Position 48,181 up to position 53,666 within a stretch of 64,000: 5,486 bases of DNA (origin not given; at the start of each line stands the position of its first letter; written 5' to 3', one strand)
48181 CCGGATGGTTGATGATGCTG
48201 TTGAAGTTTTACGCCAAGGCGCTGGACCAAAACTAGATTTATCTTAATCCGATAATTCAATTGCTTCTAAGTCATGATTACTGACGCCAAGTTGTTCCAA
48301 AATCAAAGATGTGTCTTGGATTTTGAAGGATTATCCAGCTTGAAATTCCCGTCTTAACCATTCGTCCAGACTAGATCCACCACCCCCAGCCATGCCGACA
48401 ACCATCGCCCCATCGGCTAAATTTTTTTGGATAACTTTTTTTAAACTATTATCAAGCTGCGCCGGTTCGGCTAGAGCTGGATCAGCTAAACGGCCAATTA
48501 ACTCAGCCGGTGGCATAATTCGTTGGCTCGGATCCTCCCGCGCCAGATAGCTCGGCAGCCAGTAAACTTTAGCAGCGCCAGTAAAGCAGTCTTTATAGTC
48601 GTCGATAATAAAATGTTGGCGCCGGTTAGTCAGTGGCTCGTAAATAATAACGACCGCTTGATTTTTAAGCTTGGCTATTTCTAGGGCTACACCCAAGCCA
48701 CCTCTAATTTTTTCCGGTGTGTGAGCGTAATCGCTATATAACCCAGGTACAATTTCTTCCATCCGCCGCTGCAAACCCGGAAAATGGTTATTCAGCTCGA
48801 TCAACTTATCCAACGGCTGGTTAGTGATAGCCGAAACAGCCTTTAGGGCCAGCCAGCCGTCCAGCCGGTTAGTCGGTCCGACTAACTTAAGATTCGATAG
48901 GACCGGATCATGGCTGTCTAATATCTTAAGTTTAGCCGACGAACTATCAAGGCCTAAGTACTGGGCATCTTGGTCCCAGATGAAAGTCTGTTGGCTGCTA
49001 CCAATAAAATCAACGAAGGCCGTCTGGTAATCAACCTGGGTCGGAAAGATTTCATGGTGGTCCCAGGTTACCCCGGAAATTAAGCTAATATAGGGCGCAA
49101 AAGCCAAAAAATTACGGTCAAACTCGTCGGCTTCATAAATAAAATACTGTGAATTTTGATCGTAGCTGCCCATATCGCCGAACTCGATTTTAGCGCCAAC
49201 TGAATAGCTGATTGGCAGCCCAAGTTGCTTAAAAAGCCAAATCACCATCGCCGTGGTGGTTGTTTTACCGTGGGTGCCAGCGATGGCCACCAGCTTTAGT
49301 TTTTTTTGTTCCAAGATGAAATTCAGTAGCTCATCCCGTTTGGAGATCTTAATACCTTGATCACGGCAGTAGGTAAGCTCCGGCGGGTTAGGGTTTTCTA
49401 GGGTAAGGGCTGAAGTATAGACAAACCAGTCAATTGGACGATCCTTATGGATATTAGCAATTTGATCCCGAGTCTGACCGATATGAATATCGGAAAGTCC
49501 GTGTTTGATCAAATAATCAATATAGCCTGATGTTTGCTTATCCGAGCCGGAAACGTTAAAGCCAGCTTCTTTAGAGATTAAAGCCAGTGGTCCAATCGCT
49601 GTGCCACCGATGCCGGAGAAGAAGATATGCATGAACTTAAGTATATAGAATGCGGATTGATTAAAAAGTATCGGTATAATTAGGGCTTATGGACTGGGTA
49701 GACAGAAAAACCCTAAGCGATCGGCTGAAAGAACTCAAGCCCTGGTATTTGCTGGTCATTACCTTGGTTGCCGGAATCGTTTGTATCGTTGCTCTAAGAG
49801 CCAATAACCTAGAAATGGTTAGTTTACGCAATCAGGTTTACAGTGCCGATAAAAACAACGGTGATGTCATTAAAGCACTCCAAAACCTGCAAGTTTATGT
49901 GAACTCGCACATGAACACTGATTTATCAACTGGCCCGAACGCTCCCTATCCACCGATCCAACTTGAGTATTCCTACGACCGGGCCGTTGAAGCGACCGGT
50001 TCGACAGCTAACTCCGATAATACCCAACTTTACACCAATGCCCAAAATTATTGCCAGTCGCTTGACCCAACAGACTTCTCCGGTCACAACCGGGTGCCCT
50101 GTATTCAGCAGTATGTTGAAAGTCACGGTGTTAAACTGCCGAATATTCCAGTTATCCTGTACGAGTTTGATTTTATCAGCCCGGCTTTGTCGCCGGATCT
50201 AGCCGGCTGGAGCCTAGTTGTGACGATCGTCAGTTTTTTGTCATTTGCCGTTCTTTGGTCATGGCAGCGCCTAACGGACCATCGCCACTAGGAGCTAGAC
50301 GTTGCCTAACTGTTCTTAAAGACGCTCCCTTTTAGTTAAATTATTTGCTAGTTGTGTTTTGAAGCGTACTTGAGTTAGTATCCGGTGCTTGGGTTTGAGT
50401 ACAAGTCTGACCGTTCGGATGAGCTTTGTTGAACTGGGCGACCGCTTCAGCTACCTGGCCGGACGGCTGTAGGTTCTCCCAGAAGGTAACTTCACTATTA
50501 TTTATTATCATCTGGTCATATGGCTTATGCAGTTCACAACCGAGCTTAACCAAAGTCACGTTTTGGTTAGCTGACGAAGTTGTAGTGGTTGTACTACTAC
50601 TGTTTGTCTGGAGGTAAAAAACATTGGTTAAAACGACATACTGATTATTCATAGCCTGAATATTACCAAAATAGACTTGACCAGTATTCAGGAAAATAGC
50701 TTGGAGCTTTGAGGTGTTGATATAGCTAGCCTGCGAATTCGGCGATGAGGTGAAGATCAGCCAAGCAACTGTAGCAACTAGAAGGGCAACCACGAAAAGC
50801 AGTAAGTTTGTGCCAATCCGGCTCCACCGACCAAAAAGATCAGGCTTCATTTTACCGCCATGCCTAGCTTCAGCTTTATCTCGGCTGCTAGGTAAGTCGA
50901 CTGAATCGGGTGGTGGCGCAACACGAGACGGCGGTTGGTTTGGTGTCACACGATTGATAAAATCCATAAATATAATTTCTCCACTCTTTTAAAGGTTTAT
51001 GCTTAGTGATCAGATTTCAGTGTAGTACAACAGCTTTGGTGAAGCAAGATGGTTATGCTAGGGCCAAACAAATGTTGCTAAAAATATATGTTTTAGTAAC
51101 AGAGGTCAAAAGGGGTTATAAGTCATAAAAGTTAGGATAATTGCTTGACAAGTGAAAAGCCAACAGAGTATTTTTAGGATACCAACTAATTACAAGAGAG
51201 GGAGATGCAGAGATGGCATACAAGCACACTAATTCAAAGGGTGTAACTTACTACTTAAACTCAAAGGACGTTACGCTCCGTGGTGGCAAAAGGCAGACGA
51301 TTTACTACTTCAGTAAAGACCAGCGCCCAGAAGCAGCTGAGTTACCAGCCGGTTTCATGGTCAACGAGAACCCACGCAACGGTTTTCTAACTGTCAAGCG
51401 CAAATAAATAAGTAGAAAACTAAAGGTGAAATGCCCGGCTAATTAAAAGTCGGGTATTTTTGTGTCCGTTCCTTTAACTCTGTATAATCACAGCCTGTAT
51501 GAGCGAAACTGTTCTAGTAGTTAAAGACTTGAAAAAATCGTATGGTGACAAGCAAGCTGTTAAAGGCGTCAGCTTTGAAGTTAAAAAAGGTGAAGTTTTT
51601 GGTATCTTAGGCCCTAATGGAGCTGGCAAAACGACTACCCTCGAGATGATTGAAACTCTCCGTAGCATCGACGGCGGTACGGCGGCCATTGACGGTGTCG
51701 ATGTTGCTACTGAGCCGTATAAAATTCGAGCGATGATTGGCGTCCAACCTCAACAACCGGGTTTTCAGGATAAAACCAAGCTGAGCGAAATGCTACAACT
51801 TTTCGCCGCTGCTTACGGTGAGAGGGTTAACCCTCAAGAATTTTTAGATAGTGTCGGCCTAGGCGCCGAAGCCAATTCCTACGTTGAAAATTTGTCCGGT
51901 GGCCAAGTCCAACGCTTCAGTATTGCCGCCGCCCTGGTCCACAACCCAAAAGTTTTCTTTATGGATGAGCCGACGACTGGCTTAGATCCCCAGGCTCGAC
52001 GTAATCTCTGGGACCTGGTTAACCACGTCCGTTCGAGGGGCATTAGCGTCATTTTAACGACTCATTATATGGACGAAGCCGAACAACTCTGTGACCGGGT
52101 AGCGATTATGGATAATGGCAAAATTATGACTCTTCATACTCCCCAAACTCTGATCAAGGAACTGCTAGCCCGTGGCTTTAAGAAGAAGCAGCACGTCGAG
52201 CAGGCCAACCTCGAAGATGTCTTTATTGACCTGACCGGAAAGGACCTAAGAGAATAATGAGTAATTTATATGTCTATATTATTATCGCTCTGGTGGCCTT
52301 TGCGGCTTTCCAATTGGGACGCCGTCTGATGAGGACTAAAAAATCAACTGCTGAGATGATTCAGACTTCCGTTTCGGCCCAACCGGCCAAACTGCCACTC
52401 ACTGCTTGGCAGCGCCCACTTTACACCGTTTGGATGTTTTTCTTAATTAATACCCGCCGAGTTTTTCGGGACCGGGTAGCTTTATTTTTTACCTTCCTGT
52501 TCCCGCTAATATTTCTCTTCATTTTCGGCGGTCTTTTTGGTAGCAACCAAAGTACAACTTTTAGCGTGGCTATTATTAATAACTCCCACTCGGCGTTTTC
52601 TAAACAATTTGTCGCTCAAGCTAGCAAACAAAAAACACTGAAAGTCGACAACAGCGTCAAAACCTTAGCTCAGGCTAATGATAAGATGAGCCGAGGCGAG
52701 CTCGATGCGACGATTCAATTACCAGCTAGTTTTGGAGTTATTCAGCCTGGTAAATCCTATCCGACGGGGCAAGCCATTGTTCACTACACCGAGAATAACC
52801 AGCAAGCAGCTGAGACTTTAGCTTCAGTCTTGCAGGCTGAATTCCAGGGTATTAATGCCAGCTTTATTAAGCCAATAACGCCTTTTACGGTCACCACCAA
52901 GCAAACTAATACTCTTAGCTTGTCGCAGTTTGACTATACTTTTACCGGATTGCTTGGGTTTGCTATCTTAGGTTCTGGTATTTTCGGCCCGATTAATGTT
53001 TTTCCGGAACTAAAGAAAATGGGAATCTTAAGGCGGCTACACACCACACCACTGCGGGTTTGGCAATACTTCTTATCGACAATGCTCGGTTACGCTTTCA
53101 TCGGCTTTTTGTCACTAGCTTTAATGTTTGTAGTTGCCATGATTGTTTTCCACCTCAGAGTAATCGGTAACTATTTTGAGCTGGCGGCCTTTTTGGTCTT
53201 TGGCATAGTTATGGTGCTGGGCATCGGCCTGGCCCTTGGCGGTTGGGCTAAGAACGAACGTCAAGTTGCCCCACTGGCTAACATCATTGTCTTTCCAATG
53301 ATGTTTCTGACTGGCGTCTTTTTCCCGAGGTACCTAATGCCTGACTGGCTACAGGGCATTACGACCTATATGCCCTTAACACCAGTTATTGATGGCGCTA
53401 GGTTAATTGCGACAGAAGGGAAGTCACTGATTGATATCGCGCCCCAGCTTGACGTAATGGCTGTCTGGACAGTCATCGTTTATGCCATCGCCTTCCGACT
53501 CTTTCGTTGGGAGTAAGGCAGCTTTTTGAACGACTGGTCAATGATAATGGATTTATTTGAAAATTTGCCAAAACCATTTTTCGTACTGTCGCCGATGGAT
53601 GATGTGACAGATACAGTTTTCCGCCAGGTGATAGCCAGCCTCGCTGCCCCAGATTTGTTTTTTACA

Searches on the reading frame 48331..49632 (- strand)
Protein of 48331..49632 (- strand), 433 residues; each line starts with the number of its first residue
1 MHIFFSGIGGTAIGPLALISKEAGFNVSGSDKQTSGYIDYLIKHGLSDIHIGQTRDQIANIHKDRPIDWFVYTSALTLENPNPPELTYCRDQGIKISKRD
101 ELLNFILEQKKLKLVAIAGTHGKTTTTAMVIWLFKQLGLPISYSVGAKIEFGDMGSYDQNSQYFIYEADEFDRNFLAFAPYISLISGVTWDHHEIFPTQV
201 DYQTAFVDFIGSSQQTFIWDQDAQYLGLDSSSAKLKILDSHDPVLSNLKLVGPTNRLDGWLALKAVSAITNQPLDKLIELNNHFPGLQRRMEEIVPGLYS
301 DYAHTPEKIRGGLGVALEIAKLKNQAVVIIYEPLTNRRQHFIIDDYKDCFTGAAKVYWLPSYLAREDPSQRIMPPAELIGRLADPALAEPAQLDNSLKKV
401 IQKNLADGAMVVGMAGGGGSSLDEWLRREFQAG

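Call 15: search_protein_families(library=pfam, proteins=[window:48331-49632:-], max_evalue=0.001)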
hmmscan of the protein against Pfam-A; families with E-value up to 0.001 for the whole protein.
window:48331-49632:- (433 aa): 2 families
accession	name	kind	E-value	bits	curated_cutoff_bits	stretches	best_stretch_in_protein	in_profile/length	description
PF01225.30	Mur_ligase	-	4.6e-11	43.4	21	1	2-110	1-94/95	Mur ligase family, catalytic domain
PF08245.18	Mur_ligase_M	-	1.1e-06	29.2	24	1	117-224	1-126/200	Mur ligase middle domain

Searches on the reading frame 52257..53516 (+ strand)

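Call 15: search_protein_families(library=pfam, proteins=[window:52257-53516:+], max_evalue=0.001)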
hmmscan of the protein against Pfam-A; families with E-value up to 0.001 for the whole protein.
window:52257-53516:+ (419 aa): 2 families
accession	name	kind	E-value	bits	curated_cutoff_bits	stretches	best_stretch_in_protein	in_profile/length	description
PF12698.13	ABC2_membrane_3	-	1.2e-40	140.1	31.6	1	75-413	3-346/347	ABC-2 family transporter protein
PF01061.29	ABC2_membrane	-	9.4e-23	81.3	26.9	1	221-383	43-208/211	ABC-2 type transporter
